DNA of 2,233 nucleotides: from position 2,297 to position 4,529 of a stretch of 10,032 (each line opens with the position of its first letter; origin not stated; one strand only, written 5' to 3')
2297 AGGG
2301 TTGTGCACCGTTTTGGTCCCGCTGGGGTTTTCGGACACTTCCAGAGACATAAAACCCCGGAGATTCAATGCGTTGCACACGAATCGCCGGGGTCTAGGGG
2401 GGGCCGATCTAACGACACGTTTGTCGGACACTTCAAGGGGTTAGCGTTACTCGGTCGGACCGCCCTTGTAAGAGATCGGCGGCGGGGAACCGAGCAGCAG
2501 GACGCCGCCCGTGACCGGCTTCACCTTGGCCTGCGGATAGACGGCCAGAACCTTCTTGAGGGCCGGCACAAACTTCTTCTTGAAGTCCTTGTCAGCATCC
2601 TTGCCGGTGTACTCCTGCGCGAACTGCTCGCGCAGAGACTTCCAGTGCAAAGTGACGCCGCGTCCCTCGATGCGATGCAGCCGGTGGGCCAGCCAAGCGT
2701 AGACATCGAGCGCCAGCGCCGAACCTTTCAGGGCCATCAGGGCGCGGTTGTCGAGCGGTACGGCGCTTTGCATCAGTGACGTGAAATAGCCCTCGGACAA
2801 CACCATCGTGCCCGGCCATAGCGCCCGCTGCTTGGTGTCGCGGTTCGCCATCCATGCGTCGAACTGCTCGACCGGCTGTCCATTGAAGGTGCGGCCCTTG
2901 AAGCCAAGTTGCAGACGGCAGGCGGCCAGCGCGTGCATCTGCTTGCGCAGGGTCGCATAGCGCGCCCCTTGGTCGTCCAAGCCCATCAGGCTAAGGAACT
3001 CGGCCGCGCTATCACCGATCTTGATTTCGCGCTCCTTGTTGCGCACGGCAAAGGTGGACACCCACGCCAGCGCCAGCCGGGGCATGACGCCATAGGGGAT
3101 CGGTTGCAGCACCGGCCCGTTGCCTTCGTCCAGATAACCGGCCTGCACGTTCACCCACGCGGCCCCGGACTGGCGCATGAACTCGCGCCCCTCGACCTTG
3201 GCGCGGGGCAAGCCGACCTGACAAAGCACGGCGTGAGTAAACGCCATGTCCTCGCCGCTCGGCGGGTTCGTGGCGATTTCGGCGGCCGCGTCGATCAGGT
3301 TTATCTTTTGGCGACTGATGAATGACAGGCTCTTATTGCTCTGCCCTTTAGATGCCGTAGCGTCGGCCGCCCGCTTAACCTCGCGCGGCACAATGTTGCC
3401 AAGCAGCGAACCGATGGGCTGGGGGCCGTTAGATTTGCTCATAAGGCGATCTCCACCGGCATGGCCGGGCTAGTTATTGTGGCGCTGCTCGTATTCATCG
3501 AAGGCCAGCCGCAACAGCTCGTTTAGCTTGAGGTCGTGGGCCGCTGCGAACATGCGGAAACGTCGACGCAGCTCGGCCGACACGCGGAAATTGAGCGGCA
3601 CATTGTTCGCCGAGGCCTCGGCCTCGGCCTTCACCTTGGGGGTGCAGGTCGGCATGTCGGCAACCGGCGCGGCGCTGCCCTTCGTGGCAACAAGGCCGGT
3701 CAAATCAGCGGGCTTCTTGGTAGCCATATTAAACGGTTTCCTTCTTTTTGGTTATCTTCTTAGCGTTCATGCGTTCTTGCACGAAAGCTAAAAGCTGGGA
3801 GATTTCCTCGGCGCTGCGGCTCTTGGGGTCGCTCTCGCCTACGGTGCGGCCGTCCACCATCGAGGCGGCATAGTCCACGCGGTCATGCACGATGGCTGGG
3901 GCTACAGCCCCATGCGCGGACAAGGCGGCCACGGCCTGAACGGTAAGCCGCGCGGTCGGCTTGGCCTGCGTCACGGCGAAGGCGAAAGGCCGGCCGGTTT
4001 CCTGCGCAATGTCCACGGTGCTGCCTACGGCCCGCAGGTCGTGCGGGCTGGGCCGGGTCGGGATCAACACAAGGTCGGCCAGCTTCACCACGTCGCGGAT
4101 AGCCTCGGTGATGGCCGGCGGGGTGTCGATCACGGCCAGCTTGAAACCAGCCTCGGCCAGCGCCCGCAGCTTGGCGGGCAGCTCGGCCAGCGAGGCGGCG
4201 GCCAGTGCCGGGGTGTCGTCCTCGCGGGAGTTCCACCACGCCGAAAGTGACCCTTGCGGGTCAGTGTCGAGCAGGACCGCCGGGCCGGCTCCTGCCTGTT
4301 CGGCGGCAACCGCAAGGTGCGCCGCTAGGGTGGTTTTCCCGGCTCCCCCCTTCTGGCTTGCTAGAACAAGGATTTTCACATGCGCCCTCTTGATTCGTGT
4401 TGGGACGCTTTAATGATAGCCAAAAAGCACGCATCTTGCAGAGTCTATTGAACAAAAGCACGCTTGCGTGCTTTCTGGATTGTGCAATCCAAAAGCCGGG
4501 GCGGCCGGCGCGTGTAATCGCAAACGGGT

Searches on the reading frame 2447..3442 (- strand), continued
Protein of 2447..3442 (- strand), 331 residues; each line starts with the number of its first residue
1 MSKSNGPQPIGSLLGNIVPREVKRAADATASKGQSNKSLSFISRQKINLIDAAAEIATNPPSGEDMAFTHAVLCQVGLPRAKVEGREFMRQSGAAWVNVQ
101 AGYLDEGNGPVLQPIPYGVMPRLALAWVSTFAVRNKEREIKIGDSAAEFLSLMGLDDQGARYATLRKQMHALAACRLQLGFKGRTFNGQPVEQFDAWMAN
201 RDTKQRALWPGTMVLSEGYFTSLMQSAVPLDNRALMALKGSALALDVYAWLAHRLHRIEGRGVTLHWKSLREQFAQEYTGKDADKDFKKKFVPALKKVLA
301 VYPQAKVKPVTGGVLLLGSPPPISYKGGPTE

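Call 63: find_encoding_contigs(protein=P0003, flank=6000, max_places=1)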
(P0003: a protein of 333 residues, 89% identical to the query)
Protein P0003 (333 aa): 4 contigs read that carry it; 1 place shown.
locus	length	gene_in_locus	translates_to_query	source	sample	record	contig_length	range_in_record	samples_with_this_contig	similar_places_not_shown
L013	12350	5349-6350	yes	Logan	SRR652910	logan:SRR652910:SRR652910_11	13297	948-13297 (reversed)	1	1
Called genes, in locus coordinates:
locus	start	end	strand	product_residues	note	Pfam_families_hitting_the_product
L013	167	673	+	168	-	-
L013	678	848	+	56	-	-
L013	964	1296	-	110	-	PF02452:PemK_toxin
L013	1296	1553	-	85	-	-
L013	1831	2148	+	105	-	-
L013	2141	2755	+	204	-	PF00239:Resolvase, PF13551:HTH_29 (faint), PF02954:HTH_8 (faint), PF13384:HTH_23 (weak), PF13518:HTH_28 (faint), PF12728:HTH_17 (faint)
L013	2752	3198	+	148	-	PF21716:dnstrm_HI1420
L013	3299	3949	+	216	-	PF01656:CbiA, PF02374:ArsA_ATPase (faint), PF07015:VirC1, PF09140:MipZ (faint), PF13614:AAA_31 (weak)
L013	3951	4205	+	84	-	-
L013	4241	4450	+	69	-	-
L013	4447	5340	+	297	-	PF00089:Trypsin, PF13365:Trypsin_2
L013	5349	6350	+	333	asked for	PF04796:RepA_C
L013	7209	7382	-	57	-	-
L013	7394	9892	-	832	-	PF02534:T4SS-DNA_transf, PF10412:TrwB_AAD_bind, PF12696:TraG-D_C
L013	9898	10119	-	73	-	PF06412:TraD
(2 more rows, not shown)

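Call 64: find_encoding_contigs(protein=P0009, flank=3000, max_places=1)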
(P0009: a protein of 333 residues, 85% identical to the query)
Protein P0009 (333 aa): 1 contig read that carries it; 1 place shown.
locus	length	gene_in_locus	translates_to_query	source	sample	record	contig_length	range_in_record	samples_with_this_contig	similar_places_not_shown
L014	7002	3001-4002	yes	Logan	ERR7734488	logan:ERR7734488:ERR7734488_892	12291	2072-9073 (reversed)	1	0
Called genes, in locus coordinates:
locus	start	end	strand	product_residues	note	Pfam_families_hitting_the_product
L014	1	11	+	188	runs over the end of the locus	-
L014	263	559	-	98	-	PF05016:ParE_toxin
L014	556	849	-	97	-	PF19839:RHH_9 (weak)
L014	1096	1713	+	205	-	PF00239:Resolvase, PF02796:HTH_7 (weak)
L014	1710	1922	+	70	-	-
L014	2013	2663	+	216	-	PF01656:CbiA, PF09140:MipZ, PF10609:ParA (weak), PF13614:AAA_31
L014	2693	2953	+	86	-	-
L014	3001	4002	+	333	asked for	PF04796:RepA_C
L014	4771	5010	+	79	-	-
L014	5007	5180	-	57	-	-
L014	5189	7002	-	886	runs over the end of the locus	PF02534:T4SS-DNA_transf, PF10412:TrwB_AAD_bind, PF12696:TraG-D_C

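Call 65: find_encoding_contigs(protein=P0014, flank=3000, max_places=1)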
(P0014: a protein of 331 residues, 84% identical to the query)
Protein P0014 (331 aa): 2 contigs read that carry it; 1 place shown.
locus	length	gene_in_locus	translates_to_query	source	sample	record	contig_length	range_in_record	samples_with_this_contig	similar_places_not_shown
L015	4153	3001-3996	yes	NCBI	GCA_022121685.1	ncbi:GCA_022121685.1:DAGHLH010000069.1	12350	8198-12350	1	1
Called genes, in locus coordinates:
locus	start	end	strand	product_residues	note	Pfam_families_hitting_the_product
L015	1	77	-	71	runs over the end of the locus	-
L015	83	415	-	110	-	PF02452:PemK_toxin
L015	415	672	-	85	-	PF04014:MazE_antitoxin (weak)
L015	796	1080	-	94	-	-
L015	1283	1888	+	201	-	PF00239:Resolvase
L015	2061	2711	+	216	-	PF01656:CbiA, PF07015:VirC1 (weak), PF09140:MipZ (faint), PF13614:AAA_31 (weak)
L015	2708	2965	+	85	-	-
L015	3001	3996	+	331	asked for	PF04796:RepA_C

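Call 66: predict_structure(alignment_id=A1)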
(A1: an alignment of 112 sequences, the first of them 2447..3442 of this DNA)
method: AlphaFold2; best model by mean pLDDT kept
length: 331 residues; sequences in the alignment: 112
mean_pLDDT: 90.8   pTM: 0.86
mean pLDDT of the five models: 90.8, 90.7, 90.2, 89.9, 89.5
residues with pLDDT >= 90: 269; 70-90: 21; 50-70: 26; < 50: 15
segments of 3 or more residues with pLDDT < 50: 1-3, 11-17, 329-331
pLDDT, mean of each block of 10 residues (from residue 1): 52 47 56 69 96 98 97 98 97 98 96 98 98 98 96 95 97 98 98 90 83 97 98 98 98 97 97 95 97 98 98 98 76 38
secondary structure, 60 per line:
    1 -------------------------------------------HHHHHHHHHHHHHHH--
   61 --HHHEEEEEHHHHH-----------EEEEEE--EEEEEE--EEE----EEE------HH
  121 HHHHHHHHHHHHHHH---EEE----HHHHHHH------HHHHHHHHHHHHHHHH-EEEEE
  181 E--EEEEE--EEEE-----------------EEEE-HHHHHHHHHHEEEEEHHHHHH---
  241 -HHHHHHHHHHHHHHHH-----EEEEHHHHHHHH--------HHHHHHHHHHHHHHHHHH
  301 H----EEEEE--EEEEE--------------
elements in order: H44-58 E66-70 H71-75 E87-92 E95-100 E103-105 E110-112 H119-135 E139-141 H146-152 H159-174 E176-181 E184-188 E191-194 E212-215 H217-226 E227-231 H232-237 H242-257 E263-266 H267-274 H283-301 E306-310 E313-317

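Call 70: fold_search(model_id=the predicted structure, library=pdb)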
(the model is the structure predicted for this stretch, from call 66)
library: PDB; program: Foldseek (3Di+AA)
matches with E <= 10: 412; with E <= 0.001: 6
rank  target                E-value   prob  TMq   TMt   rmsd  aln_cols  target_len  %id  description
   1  5ubf_A                4.7e-06  1.00  0.40  0.46   7.7       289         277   14  Crystal structure of the RctB domains 2-3, RctB-155-483 (released 2017-01-11)
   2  5tbf_A                1.5e-05  1.00  0.46  0.53   5.2       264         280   15  Crystal structure of SeMet derivatives of domain2 and domain 3 of RctB (released 2017-04-12)
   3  5tbf_B                2.7e-05  1.00  0.45  0.52   5.6       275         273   14  Crystal structure of SeMet derivatives of domain2 and domain 3 of RctB (released 2017-04-12)
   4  8ac8_C                2.4e-04  1.00  0.43  0.61   5.9       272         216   10  The nucleoprotein complex of Rep protein with DUE ssDNA (released 2023-09-27)
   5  8ac8_A                2.6e-04  1.00  0.40  0.56   8.4       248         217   11  The nucleoprotein complex of Rep protein with DUE ssDNA (released 2023-09-27)
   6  9yzg_C                5.3e-04  1.00  0.42  0.61   5.9       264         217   11  Isoreticular co-crystal 1 with asymmetrical expanded duplex (31mer) containing insert sequence ATGAGTCATA (released 2026-02-18)
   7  9z55_C                1.1e-03  1.00  0.36  0.51   5.9       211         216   13  Isoreticular co-crystal 1 with asymmetrical expanded duplex (31mer) containing insert sequence CATGAGTCAT (released 2026-02-18)
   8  7u7o_C                1.5e-03  1.00  0.39  0.55   8.9       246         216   11  Isoreticular, interpenetrating co-crystal of Replication Initiator Protein REPE54 and symmetrical expanded duplex (31m (released 2023-03-29)
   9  7rva_C                1.6e-03  1.00  0.41  0.57   6.3       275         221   10  Updated Crystal Structure of Replication Initiator Protein REPE54. (released 2021-09-01)
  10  8aan_A                1.6e-03  1.00  0.39  0.52   8.5       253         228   13  The nucleoprotein complex of Rep protein with iteron containing dsDNA and DUE ssDNA. (released 2023-09-27)
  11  7uog_C                1.7e-03  1.00  0.41  0.59   6.1       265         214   11  Isoreticular, interpenetrating co-crystal of Replication Initiator Protein REPE54 and asymmetrical expanded duplex (31 (released 2023-04-19)
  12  9yzq_C                1.7e-03  1.00  0.41  0.57   6.2       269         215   11  Isoreticular co-crystal 1 with asymmetrical expanded duplex (31mer) containing insert sequence TGATGAGCAG and loaded w (released 2026-02-18)
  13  8tir_C                1.8e-03  1.00  0.40  0.58   6.7       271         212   12  Isoreticular, interpenetrating co-crystal of Replication Initiator Protein REPE54 and symmetrical expanded duplex (31m (released 2023-08-02)
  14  9yzm_C                2.1e-03  1.00  0.37  0.52   5.7       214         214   13  Isoreticular co-crystal 1 with asymmetrical expanded duplex (31mer) containing insert sequence CTAATTAGGC and loaded w (released 2026-02-18)
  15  8tip_C                2.2e-03  1.00  0.41  0.58   6.0       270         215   12  Isoreticular, interpenetrating co-crystal of Replication Initiator Protein REPE54 and symmetrical expanded duplex (31m (released 2023-08-02)
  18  1rep_C                2.7e-03  1.00  0.41  0.58   6.0       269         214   11  CRYSTAL STRUCTURE OF REPLICATION INITIATOR PROTEIN REPE54 OF MINI-F PLASMID COMPLEXED WITH AN ITERON DNA (released 2000-02-09)
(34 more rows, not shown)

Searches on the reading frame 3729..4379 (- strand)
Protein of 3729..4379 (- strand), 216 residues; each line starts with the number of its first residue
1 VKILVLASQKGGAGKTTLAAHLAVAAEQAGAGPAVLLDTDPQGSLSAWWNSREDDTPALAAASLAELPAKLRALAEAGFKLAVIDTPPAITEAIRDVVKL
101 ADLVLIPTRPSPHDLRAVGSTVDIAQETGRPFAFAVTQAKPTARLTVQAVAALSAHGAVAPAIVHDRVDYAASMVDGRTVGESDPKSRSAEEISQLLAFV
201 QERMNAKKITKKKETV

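Call 6: search_protein_families(library=pfam, proteins=[window:3729-4379:-], max_evalue=0.01)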
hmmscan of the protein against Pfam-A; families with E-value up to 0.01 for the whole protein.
window:3729-4379:- (216 aa): 7 families
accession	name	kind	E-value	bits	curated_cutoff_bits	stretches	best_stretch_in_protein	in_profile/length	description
PF01656.29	CbiA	-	7.8e-12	45.7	25.4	1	5-177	2-54/125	CobQ/CobB/MinD/ParA nucleotide binding domain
PF13614.12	AAA_31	-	5.4e-11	43.2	27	1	1-50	1-49/177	AAA domain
PF07015.17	VirC1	-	6.7e-09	35.9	24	1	1-127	1-132/231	VirC1 protein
PF09140.17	MipZ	-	2e-08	34.3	20.7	1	3-113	2-112/262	ATPase MipZ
PF10609.15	ParA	-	1.7e-05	24.8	27.1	1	2-43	4-44/246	NUBPL iron-transfer P-loop NTPase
PF06564.18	CBP_BcsQ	-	3.1e-05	24.1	21.3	0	1-45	1-44/234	Cellulose biosynthesis protein BcsQ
PF02374.21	ArsA_ATPase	-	4.3e-05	23.3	24.3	1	5-58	4-56/305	Anion-transporting ATPase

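Call 31: search_protein_families(library=ncbifam, proteins=[window:3729-4379:-], max_evalue=0.01)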
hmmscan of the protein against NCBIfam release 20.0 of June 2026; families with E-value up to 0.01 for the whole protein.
window:3729-4379:- (216 aa): 19 families
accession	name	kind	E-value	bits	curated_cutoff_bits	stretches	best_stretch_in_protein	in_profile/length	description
NF041546.1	ParA_partition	equivalog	8.2e-48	162.6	180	1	3-197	1-201/203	ParA family partition ATPase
TIGR03371.1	cellulose_yhjQ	equivalog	5.8e-19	68.6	157.85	2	1-66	1-65/246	cellulose biosynthesis protein BcsQ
NF010423.0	PRK13849.1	equivalog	3.9e-09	36.2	313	1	1-127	1-132/231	conjugal transfer ATPase VirC1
TIGR01968.1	minD_bact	equivalog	9.1e-07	28.5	212.9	1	2-40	2-39/261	septum site-determining protein MinD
TIGR03815.1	CpaE_hom_Actino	equivalog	1.7e-06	27.4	154.45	1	7-44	117-153/340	septum site-determining protein Ssd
TIGR03453.1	partition_RepA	equivalog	1.1e-05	24.5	348.45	1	3-49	106-151/387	plasmid partitioning protein RepA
TIGR01969.1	minD_arch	subfamily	4e-05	22.9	201.75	1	3-40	2-38/251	cell division ATPase MinD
NF041136.1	MrpORP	equivalog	0.00022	20.6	450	1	3-43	7-46/365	iron-sulfur cluster carrier protein MrpORP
NF041283.1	PrgP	equivalog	0.00042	19.7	400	1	2-45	3-46/297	ParA superfamily DNA segregation protein PrgP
TIGR01007.1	eps_fam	subfamily_domain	0.00045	19.8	108.05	1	1-44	17-59/204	polysaccharide biosynthesis tyrosine autokinase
NF010443.0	PRK13869.1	subfamily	0.00051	18.9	446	1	2-48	122-167/405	plasmid-partitioning protein RepA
TIGR00345.1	GET3_arsA_TRC40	subfamily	0.00053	19.6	135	1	9-50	4-44/299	TRC40/GET3/ArsA family transport-energizing ATPase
NF008079.0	PRK10818.1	equivalog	0.0013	18.2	508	0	2-38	3-38/270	septum site-determining protein MinD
TIGR04291.1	arsen_driv_ArsA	equivalog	0.0013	17.5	650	1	4-51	322-368/565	arsenical pump-driving ATPase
NF007460.0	PRK10037.1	equivalog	0.0032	16.9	399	0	1-42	1-41/250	cellulose biosynthesis protein BcsQ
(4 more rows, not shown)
